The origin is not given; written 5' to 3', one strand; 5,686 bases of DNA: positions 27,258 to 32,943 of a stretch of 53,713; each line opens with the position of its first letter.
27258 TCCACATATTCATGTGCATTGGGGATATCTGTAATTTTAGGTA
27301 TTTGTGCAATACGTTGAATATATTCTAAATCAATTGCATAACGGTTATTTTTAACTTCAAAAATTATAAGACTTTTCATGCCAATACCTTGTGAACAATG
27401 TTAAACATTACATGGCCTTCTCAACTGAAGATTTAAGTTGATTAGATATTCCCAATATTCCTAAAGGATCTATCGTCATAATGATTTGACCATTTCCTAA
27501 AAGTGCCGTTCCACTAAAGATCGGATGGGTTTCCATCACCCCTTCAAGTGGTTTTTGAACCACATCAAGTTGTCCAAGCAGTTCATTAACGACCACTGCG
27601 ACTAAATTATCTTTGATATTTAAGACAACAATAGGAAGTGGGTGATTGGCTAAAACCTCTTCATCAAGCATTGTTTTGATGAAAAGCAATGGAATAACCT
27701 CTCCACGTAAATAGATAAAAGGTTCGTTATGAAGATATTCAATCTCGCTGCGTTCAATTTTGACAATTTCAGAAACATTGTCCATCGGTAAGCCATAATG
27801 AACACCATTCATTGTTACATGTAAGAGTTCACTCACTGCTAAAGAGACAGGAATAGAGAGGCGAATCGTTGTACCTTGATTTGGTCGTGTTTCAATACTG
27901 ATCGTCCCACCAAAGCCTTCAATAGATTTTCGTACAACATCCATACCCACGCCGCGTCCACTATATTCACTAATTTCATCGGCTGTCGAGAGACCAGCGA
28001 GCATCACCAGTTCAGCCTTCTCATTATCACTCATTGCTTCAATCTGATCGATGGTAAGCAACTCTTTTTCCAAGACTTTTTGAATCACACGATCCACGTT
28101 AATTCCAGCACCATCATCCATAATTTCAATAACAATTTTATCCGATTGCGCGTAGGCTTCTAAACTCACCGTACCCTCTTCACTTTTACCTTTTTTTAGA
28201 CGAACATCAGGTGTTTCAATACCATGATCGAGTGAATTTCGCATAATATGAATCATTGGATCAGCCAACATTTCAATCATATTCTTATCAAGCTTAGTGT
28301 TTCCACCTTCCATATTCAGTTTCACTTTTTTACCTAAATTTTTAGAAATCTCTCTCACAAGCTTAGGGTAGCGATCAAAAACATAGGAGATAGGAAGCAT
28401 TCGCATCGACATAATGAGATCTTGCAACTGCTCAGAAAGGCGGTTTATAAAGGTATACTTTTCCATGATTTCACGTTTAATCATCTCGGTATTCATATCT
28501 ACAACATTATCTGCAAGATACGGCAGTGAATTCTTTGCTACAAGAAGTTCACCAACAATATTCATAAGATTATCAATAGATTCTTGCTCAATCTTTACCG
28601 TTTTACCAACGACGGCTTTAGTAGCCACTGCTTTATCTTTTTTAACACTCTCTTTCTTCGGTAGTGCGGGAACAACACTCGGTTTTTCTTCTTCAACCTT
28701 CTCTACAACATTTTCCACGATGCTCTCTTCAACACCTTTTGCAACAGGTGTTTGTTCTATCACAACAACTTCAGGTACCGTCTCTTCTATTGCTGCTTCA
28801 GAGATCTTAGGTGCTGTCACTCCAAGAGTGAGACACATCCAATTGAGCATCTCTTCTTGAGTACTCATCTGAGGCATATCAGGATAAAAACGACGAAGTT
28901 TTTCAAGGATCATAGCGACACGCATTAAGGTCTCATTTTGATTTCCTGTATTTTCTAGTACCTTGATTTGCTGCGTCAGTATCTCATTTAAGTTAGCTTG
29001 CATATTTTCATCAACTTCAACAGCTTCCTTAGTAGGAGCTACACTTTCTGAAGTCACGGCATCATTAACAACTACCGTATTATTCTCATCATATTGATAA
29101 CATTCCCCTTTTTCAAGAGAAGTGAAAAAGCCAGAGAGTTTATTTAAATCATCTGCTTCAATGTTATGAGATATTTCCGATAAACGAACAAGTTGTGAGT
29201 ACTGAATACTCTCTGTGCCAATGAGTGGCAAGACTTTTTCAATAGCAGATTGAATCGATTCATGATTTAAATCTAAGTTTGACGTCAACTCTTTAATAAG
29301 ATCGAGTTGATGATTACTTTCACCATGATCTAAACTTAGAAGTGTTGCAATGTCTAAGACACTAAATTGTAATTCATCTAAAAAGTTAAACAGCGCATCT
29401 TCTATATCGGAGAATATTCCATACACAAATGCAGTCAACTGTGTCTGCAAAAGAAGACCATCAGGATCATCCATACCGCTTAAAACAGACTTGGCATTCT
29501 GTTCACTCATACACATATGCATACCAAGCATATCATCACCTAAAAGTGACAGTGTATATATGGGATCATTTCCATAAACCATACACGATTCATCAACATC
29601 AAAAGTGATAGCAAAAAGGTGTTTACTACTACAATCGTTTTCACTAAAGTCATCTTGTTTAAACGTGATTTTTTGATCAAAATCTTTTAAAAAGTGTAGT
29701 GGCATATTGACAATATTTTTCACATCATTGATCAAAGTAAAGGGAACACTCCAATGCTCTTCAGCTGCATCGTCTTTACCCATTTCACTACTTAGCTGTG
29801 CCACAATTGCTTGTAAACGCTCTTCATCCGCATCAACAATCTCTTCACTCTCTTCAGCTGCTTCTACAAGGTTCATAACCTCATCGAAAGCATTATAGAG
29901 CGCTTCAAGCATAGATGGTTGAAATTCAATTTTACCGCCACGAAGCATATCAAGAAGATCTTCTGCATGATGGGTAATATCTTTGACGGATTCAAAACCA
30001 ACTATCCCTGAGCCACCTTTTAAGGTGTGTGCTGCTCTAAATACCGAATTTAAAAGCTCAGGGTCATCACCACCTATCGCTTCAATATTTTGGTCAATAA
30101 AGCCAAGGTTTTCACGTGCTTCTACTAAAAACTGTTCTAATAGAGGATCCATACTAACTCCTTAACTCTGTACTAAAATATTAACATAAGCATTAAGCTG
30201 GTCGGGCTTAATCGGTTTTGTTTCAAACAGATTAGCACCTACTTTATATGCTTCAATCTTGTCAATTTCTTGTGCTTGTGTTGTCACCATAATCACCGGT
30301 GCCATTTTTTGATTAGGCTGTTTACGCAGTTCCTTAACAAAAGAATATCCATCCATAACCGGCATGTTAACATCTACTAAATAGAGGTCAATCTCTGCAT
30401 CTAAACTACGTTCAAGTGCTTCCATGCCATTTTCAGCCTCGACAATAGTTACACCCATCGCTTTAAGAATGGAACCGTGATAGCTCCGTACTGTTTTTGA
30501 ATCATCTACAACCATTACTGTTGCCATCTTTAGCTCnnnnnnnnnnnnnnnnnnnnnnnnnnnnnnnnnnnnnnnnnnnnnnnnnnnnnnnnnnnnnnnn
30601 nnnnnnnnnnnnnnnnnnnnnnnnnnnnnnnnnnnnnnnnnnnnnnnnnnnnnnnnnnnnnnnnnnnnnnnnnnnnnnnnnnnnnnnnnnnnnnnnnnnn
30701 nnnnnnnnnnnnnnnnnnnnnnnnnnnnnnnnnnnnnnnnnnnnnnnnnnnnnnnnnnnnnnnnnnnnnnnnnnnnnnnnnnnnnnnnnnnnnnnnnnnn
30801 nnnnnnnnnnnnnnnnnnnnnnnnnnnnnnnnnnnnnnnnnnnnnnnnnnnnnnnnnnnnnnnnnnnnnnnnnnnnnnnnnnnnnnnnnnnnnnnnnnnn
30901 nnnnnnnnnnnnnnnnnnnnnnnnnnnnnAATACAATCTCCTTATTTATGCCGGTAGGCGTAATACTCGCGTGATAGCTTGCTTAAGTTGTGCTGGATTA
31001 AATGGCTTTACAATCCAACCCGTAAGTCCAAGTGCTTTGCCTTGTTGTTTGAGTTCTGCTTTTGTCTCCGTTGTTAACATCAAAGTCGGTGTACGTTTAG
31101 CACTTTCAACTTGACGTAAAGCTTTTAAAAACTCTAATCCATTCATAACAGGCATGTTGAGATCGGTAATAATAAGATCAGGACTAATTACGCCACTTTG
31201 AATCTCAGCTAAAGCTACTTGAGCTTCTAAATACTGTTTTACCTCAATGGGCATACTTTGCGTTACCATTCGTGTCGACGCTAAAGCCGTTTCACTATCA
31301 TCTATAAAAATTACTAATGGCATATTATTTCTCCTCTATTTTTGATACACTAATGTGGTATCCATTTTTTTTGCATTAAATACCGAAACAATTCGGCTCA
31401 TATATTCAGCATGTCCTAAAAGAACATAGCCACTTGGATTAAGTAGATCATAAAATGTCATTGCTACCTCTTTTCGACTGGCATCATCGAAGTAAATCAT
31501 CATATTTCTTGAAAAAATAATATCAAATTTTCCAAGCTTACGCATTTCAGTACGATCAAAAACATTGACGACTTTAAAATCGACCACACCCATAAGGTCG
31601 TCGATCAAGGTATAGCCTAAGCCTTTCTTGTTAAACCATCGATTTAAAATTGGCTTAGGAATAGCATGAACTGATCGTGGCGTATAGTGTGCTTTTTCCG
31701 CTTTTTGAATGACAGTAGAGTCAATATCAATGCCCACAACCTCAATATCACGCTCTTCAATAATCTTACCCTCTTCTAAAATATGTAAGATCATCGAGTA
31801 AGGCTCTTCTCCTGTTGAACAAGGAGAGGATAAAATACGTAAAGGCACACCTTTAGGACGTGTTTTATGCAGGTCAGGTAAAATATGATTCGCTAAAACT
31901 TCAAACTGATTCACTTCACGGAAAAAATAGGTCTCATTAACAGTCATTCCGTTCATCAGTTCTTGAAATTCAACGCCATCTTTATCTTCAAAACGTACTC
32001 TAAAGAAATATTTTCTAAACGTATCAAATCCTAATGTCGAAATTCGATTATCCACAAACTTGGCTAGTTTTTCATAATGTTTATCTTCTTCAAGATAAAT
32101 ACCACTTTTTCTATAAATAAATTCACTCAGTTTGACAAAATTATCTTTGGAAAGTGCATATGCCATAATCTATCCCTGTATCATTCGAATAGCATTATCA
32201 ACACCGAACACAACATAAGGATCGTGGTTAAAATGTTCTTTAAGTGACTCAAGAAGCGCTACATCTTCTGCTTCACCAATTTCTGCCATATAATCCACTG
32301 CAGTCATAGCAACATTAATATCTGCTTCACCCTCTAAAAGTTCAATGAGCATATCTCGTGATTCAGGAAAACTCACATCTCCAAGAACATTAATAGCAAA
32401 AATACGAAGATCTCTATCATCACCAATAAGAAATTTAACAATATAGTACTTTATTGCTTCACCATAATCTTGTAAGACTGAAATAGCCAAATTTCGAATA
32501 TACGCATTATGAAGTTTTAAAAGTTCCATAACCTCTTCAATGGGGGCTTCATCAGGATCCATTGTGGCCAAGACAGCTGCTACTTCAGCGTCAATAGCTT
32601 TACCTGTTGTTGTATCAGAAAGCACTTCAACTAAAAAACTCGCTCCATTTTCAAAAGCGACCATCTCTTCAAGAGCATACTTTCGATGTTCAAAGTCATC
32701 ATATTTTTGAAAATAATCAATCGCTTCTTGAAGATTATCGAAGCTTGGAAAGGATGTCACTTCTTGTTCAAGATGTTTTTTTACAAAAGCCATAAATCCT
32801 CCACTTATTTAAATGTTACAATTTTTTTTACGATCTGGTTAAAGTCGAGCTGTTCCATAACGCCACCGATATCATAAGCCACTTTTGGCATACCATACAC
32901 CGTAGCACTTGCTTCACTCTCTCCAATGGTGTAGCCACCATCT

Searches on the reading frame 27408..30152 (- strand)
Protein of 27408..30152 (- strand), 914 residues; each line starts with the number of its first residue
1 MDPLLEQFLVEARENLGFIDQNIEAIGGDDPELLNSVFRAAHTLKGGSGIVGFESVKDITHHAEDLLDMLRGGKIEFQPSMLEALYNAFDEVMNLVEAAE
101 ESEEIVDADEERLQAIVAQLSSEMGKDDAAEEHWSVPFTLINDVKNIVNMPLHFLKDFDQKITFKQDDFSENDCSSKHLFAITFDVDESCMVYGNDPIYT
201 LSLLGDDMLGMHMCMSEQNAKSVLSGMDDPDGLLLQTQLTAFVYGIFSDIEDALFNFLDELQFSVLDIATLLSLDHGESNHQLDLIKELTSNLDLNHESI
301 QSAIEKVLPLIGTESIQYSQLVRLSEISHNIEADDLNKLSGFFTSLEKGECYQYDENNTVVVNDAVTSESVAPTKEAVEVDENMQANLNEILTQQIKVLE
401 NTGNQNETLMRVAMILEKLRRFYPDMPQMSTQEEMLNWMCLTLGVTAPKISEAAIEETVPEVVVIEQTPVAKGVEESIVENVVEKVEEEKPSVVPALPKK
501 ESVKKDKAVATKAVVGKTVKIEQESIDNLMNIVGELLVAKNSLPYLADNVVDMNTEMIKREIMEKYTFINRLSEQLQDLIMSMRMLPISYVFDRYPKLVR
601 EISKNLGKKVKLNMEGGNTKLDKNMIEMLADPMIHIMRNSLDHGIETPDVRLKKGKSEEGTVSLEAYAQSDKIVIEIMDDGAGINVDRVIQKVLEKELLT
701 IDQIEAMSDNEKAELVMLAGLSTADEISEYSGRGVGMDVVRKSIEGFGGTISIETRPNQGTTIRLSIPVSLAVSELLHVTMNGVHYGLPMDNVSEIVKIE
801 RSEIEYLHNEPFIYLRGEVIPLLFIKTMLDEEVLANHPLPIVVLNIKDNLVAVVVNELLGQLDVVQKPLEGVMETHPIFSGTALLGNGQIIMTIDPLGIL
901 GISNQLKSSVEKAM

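Call 24: search_protein_families(library=ncbifam, proteins=[window:27408-30152:-], max_evalue=0.00001)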
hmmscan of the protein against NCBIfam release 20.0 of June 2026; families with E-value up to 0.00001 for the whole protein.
window:27408-30152:- (914 aa): 5 families
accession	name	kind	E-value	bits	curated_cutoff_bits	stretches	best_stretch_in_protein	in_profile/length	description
NF041336.1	CheA_Halo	equivalog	1.1e-111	374.5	950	2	343-895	119-662/666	chemotaxis protein CheA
NF007835.0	PRK10547.1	equivalog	3.4e-96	323.3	793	2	357-896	132-653/670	chemotaxis protein CheA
NF008298.1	PRK11086.1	subfamily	1.9e-07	30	520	0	731-769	487-525/529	DcuS/MalK family sensor histidine kinase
NF007688.0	PRK10364.1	equivalog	6.2e-06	25.2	479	0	731-770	413-452/460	two-component system sensor histidine kinase ZraS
NF008468.0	PRK11360.1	equivalog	9.1e-06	24.3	646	0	731-770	570-609/616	two-component system sensor histidine kinase AtoS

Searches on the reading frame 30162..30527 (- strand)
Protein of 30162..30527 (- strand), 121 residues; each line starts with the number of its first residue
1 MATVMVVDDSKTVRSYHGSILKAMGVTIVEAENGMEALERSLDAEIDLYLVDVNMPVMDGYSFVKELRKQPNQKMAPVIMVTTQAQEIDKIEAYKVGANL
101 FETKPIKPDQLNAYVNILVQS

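Call 57: search_protein_families(library=pfam, proteins=[window:30162-30527:-], max_evalue=1e-8)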
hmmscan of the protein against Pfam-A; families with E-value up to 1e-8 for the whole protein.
window:30162-30527:- (121 aa): 1 family
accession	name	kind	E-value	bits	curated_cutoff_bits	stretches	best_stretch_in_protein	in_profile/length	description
PF00072.30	Response_reg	-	1.2e-26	93.5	30.2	1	4-115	1-110/111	Response regulator receiver domain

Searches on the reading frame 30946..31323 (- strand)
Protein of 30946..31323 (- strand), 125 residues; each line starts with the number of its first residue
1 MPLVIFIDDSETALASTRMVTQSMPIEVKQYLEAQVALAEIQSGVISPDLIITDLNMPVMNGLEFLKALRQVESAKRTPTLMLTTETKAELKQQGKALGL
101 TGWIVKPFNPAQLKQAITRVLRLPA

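Call 57: search_protein_families(library=pfam, proteins=[window:30946-31323:-], max_evalue=1e-8)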
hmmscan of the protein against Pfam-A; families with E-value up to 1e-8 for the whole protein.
window:30946-31323:- (125 aa): 1 family
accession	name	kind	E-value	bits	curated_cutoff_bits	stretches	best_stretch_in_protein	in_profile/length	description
PF00072.30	Response_reg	-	6.2e-21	75.1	30.2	1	4-117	1-110/111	Response regulator receiver domain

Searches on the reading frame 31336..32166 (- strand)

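Call 24: search_protein_families(library=ncbifam, proteins=[window:31336-32166:-], max_evalue=0.00001)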
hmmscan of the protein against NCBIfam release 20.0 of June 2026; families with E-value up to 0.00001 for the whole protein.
window:31336-32166:- (276 aa): 1 family
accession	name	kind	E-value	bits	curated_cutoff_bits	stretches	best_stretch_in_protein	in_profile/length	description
NF007902.0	PRK10611.1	equivalog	1.7e-42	145.6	435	1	3-265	20-275/287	protein-glutamate O-methyltransferase CheR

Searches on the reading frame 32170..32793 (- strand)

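Call 57: search_protein_families(library=pfam, proteins=[window:32170-32793:-], max_evalue=1e-8)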
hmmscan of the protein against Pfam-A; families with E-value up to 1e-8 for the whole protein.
window:32170-32793:- (207 aa): 1 family
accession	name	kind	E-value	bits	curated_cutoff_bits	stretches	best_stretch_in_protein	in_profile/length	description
PF13646.12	HEAT_2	-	2.9e-14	53.5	27.7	1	124-184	11-70/88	HEAT repeats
